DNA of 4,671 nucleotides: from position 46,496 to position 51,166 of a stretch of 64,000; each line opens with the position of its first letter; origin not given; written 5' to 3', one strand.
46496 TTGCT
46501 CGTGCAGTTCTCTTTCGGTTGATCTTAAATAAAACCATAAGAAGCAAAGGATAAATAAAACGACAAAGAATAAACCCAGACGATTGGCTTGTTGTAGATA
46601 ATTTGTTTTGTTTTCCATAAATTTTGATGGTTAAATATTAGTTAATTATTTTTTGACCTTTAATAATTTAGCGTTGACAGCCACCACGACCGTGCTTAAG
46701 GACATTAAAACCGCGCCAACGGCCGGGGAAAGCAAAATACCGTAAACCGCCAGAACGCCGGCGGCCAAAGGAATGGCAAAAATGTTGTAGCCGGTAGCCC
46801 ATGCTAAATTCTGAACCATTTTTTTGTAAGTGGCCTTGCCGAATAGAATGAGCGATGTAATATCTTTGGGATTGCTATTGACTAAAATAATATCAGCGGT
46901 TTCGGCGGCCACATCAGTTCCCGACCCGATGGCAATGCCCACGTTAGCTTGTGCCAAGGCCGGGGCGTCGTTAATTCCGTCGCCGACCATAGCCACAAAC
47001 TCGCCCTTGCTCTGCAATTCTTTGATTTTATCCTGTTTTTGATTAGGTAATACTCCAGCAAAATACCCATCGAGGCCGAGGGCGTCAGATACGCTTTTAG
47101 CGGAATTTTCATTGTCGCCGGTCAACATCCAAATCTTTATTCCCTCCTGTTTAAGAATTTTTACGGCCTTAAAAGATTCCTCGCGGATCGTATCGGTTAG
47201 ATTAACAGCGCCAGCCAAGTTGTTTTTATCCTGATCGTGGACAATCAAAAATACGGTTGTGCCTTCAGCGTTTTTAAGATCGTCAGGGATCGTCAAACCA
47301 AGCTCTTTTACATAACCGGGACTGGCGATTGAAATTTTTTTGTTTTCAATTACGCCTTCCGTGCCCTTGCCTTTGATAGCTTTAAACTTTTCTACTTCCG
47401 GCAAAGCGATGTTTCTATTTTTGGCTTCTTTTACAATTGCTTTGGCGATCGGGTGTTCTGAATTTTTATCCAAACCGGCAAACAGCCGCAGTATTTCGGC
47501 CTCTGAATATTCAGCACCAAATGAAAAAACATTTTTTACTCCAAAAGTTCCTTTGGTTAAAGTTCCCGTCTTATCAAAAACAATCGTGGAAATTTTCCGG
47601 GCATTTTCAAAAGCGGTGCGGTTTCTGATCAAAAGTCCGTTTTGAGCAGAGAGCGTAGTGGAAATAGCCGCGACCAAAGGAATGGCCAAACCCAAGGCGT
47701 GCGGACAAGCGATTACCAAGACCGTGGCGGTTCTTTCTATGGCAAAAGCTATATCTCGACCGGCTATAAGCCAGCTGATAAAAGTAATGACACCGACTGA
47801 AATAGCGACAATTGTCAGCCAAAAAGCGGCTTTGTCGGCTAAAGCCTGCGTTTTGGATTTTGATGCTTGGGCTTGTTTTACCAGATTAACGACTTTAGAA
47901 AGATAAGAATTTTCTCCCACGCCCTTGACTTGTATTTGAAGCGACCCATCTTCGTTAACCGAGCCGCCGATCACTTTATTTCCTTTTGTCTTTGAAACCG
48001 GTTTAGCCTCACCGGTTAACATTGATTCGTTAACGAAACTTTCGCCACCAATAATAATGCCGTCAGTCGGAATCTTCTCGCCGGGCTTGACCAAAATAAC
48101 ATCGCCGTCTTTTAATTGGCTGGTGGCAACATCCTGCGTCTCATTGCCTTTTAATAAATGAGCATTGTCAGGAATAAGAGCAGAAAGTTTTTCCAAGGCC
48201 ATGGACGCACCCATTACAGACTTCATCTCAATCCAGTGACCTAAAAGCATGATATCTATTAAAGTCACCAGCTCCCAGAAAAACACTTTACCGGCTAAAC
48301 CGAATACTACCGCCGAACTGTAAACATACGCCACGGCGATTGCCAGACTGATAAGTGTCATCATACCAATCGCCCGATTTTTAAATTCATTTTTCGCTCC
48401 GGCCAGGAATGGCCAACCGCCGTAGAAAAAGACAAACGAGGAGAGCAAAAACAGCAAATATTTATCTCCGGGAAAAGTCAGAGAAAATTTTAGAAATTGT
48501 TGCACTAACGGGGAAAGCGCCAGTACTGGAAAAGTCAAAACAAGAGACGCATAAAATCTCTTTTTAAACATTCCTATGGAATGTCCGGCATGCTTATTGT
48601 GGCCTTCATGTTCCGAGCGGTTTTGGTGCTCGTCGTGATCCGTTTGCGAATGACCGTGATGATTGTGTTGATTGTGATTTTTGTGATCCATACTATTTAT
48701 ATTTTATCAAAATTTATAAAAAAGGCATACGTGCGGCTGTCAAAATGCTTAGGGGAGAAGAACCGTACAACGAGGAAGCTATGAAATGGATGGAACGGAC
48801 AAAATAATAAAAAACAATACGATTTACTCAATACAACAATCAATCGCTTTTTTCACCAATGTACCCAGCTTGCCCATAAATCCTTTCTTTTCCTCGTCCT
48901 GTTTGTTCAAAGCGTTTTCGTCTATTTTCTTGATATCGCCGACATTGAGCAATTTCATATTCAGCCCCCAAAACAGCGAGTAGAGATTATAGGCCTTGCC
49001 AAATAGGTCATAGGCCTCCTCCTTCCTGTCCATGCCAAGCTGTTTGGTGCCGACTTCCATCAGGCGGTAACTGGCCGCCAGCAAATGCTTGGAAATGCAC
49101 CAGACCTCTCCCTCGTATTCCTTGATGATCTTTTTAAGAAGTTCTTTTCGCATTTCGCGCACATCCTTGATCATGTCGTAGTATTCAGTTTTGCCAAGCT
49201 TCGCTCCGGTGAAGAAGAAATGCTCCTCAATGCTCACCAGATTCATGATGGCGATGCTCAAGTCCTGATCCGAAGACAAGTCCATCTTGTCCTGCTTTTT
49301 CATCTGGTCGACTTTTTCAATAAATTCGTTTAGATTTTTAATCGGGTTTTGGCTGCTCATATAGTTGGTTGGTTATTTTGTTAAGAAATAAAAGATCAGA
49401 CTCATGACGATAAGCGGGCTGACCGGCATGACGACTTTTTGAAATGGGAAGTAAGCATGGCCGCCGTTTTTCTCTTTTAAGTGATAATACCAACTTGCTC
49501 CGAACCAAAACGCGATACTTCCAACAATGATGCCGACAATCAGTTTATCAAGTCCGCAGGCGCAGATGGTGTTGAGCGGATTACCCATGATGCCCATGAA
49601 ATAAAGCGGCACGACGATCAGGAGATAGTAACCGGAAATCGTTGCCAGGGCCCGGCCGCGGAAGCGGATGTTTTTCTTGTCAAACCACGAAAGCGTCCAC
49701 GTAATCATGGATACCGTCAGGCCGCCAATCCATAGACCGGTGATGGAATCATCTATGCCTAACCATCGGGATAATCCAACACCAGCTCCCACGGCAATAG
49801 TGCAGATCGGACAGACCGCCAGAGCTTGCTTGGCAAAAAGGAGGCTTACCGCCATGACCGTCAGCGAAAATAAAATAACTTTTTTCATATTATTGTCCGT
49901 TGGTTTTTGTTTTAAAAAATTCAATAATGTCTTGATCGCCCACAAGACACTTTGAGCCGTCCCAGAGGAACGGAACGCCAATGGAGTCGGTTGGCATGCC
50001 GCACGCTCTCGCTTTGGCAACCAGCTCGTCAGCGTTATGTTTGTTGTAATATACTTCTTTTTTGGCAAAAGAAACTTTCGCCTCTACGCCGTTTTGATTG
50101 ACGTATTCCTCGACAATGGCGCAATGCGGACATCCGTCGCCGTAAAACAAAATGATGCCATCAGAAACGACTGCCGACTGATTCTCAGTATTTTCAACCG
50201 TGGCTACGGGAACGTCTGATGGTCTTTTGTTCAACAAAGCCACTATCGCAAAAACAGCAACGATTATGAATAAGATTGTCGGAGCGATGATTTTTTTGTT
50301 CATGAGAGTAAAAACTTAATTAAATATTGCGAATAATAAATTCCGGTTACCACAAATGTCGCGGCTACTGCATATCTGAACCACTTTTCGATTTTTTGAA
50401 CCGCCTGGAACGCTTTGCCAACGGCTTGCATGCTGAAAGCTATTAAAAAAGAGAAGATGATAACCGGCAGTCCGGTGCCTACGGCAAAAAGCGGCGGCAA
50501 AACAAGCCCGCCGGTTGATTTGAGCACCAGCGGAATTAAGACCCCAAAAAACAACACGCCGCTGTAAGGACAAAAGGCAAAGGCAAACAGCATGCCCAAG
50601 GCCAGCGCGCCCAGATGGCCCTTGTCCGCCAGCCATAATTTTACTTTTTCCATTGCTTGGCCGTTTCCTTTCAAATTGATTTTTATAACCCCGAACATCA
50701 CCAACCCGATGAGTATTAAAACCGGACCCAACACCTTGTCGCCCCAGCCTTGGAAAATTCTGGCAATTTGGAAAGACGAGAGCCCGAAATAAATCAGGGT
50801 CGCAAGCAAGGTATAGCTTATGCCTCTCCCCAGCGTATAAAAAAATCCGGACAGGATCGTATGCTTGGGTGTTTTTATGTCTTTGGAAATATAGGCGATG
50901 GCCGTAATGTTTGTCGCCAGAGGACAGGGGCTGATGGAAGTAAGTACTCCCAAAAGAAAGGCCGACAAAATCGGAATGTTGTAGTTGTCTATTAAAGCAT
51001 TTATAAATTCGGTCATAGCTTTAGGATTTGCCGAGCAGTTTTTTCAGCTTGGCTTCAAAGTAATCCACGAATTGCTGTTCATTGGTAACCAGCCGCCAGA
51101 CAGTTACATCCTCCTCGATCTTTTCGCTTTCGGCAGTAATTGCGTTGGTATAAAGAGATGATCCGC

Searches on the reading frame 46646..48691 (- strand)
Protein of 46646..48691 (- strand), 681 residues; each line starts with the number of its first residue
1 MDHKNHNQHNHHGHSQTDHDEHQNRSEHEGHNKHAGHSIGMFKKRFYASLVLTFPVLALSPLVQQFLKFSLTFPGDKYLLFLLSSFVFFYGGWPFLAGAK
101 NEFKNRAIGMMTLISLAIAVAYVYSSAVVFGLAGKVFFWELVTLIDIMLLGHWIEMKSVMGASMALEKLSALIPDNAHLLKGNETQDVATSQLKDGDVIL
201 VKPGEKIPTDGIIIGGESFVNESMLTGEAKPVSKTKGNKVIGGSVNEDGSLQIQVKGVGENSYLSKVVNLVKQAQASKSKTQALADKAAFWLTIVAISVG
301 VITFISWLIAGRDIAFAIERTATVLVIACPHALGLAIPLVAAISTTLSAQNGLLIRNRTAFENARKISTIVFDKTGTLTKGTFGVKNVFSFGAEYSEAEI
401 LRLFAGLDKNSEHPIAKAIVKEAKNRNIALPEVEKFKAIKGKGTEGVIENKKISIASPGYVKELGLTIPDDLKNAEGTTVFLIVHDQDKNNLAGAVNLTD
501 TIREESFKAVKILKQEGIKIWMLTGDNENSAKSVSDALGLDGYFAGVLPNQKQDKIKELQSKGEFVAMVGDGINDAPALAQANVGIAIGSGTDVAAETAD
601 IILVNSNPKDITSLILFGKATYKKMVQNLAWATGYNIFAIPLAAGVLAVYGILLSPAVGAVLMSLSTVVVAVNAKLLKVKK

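Call 85: search_protein_families(library=pfam, proteins=[window:46646-48691:-], max_evalue=0.00001)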
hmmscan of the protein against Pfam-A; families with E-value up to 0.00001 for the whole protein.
window:46646-48691:- (681 aa): 3 families
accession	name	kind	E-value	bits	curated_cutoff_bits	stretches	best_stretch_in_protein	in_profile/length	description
PF00122.25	E1-E2_ATPase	-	1.5e-53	181.5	28.1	1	172-350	2-180/181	E1-E2 ATPase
PF00702.32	Hydrolase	-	6.1e-36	125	26.4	1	367-583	1-191/191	haloacid dehalogenase-like hydrolase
PF08282.18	Hydrolase_3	-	2e-07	31.4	20.9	0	556-607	196-247/255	haloacid dehalogenase-like hydrolase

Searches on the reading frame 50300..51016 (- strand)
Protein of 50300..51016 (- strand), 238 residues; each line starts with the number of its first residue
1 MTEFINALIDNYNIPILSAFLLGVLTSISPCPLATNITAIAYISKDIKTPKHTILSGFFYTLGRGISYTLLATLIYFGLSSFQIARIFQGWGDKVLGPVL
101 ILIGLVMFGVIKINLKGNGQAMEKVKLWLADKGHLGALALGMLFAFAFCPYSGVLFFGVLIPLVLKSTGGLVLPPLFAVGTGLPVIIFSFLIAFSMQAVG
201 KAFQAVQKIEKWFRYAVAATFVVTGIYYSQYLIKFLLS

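Call 86: search_protein_families(library=pfam, proteins=[window:50300-51016:-], max_evalue=0.00001)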
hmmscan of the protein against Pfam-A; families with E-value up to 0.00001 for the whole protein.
window:50300-51016:- (238 aa): 1 family
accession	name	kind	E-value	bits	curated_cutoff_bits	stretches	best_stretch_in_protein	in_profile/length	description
PF13386.12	DsbD_2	-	1.4e-18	67.9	24.9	1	19-227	2-199/199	Cytochrome C biogenesis protein transmembrane region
